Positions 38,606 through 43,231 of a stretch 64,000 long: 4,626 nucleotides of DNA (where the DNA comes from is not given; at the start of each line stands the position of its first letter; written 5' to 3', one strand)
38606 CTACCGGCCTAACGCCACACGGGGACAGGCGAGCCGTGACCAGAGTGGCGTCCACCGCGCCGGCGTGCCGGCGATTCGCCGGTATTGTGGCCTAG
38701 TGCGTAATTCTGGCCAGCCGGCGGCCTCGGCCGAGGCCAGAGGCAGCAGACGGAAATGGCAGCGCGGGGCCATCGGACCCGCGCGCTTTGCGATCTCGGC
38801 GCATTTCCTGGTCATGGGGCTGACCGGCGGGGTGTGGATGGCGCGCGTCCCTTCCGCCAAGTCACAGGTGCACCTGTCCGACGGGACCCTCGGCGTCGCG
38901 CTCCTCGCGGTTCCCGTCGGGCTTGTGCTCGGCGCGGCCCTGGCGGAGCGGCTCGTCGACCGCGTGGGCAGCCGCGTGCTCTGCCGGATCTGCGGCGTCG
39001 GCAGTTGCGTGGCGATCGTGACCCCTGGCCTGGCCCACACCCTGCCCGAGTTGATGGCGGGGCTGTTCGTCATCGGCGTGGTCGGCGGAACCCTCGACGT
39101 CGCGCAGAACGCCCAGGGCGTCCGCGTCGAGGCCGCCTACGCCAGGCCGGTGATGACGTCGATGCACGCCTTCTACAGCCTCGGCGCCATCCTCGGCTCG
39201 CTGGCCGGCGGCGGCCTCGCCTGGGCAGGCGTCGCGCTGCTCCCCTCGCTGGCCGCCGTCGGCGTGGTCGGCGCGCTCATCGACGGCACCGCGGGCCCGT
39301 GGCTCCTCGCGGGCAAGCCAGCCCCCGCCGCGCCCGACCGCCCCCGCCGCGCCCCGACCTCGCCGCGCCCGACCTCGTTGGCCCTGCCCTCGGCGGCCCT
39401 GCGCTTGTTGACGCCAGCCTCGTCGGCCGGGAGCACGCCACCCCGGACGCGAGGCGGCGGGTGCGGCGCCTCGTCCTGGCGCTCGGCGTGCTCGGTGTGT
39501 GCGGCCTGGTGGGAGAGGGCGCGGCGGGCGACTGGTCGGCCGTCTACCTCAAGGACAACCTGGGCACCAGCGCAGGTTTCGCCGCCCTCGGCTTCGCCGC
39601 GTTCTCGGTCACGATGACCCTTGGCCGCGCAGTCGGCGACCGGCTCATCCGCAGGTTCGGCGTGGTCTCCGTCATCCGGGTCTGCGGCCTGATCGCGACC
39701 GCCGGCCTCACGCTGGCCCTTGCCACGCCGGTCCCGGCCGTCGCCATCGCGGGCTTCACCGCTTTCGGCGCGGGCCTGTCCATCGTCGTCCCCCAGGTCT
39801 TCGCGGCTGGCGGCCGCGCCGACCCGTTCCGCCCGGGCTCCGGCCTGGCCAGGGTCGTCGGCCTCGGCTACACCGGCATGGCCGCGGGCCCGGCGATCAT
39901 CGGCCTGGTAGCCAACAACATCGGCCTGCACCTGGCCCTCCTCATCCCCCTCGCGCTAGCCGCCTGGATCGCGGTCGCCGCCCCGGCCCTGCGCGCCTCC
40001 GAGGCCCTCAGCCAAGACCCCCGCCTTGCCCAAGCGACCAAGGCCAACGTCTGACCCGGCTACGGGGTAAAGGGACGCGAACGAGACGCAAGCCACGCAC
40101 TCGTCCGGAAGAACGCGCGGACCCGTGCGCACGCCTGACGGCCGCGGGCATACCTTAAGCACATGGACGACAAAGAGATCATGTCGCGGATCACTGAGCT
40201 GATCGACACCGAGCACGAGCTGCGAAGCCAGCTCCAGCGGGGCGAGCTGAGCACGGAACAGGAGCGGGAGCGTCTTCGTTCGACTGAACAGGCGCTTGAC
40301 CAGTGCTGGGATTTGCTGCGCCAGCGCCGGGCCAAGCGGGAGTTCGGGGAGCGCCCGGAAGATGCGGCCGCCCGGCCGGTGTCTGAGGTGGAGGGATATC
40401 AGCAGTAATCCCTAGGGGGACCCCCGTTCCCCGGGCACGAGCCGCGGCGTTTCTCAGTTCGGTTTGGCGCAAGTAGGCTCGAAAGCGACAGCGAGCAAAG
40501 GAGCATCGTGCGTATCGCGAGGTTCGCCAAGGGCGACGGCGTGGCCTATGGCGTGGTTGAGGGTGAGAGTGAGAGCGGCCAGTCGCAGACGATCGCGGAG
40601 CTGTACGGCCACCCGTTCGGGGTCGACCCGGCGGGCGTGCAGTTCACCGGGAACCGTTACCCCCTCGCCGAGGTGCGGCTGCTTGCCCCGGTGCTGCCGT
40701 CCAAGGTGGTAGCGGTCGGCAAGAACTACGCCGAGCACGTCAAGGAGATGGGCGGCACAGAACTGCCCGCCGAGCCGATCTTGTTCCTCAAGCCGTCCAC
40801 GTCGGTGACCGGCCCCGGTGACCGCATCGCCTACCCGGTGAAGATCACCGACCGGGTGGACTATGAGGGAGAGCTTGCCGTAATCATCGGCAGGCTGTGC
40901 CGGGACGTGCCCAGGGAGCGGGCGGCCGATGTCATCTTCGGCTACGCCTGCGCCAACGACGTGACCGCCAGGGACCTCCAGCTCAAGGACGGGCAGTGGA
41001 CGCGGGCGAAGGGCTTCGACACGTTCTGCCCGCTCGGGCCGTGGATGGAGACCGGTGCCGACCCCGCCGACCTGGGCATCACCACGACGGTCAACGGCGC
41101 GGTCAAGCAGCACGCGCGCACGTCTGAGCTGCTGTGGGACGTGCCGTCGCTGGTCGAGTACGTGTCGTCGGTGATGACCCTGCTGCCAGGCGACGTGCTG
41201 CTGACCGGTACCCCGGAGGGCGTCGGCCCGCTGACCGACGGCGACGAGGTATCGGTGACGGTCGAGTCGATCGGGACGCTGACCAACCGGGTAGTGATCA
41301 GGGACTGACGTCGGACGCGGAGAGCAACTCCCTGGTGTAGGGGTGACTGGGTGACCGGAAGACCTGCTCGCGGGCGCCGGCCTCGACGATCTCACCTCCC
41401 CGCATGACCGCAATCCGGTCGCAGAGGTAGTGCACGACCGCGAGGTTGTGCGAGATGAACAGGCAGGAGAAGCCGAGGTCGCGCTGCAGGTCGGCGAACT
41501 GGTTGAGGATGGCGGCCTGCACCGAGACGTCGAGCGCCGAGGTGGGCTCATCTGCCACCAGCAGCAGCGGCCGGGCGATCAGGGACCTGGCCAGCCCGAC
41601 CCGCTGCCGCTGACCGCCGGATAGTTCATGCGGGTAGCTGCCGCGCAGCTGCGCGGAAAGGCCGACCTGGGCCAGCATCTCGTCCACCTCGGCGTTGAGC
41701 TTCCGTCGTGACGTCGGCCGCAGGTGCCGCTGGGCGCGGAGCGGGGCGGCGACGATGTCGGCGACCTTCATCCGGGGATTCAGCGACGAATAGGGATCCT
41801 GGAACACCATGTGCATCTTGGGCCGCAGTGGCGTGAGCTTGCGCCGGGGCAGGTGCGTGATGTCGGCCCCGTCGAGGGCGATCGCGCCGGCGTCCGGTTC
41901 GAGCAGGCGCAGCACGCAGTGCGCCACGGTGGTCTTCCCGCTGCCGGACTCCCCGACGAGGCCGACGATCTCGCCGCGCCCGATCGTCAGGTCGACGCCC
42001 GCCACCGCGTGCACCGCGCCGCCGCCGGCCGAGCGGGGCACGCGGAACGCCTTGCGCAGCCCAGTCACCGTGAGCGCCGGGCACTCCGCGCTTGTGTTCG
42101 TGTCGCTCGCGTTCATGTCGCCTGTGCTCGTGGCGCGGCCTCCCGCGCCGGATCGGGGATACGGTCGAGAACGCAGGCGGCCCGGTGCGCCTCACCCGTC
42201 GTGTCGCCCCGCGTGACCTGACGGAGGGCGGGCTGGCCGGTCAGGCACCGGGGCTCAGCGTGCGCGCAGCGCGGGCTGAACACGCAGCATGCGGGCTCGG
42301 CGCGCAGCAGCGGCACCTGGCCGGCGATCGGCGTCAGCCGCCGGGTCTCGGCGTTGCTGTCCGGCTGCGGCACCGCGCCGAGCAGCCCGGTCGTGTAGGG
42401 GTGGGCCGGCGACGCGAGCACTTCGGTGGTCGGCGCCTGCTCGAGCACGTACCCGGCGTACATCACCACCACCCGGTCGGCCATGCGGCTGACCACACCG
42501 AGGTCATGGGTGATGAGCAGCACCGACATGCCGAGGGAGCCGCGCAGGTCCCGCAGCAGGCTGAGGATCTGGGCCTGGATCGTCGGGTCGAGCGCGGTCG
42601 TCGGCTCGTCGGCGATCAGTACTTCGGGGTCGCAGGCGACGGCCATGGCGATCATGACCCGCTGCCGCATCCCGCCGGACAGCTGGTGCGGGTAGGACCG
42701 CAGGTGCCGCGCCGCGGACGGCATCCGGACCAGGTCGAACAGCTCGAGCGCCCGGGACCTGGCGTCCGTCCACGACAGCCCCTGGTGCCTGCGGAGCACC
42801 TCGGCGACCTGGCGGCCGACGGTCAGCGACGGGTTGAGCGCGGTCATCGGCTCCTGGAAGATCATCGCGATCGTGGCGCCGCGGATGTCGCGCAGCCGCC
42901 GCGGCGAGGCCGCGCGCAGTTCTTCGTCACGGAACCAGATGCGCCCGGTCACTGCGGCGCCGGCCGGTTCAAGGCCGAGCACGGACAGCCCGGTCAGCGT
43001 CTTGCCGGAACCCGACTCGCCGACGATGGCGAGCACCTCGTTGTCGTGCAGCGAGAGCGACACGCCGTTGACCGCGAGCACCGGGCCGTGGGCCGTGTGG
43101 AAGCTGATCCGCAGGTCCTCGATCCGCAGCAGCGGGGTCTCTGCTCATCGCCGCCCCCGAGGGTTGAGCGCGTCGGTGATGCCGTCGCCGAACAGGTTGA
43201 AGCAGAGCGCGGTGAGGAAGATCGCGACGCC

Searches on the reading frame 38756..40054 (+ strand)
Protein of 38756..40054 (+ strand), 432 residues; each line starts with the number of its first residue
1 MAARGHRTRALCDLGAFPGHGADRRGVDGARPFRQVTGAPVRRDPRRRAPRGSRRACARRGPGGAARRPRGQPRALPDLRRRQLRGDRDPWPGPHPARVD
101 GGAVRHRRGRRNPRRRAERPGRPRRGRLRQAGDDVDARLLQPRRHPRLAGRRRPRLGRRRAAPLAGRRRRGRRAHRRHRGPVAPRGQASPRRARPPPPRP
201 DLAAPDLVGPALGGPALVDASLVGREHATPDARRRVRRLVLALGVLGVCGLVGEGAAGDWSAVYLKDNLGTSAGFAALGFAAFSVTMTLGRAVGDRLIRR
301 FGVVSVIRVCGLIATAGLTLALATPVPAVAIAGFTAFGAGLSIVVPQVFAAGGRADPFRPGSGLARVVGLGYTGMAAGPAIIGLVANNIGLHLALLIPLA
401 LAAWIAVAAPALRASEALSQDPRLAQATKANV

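Call 11: search_protein_families(library=pfam, proteins=[window:38756-40054:+], max_evalue=0.001)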
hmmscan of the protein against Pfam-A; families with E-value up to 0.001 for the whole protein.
window:38756-40054:+ (432 aa): 1 family
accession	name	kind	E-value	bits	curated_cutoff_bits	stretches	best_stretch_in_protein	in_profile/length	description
PF07690.21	MFS_1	-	6.3e-07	29.1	33.4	1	262-415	21-175/347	Major Facilitator Superfamily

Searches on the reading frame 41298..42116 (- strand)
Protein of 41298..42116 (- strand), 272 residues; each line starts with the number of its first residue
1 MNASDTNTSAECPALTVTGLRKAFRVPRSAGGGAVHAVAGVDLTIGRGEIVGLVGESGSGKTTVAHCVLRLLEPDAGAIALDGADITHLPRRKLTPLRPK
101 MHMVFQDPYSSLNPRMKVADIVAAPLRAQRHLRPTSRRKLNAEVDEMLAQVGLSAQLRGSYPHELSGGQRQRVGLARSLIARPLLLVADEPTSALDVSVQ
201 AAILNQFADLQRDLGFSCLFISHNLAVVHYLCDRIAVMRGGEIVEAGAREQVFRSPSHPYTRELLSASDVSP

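Call 11: search_protein_families(library=pfam, proteins=[window:41298-42116:-], max_evalue=0.001)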
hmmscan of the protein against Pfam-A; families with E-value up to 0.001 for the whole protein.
window:41298-42116:- (272 aa): 4 families
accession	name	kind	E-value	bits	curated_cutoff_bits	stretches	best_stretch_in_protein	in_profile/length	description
PF00005.33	ABC_tran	-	1.4e-32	113.6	25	1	40-193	3-137/137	ABC transporter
PF13191.12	AAA_16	-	3.5e-06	28.1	32.6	1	45-210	21-158/167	AAA ATPase domain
PF13304.12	AAA_21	-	6e-06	27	27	0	162-228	235-303/304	AAA domain, putative AbiEii toxin, Type IV TA system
PF08352.17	oligo_HPY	-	7.8e-05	23.4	27.1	1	244-267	1-24/65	Oligopeptide/dipeptide transporter, C-terminal region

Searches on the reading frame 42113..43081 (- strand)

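Call 11: search_protein_families(library=pfam, proteins=[window:42113-43081:-], max_evalue=0.001)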
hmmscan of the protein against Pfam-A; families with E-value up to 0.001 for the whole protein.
window:42113-43081:- (322 aa): 4 families
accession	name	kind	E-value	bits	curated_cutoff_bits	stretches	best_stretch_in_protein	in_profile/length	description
PF00005.33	ABC_tran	-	2.3e-27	96.7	25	1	5-162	2-137/137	ABC transporter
PF08352.17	oligo_HPY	-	3.5e-17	63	27.1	1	214-279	2-65/65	Oligopeptide/dipeptide transporter, C-terminal region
PF13304.12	AAA_21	-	1.6e-06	28.8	27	1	131-197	235-303/304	AAA domain, putative AbiEii toxin, Type IV TA system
PF13401.12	AAA_22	-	0.00052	20.8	27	0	14-190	5-121/130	AAA domain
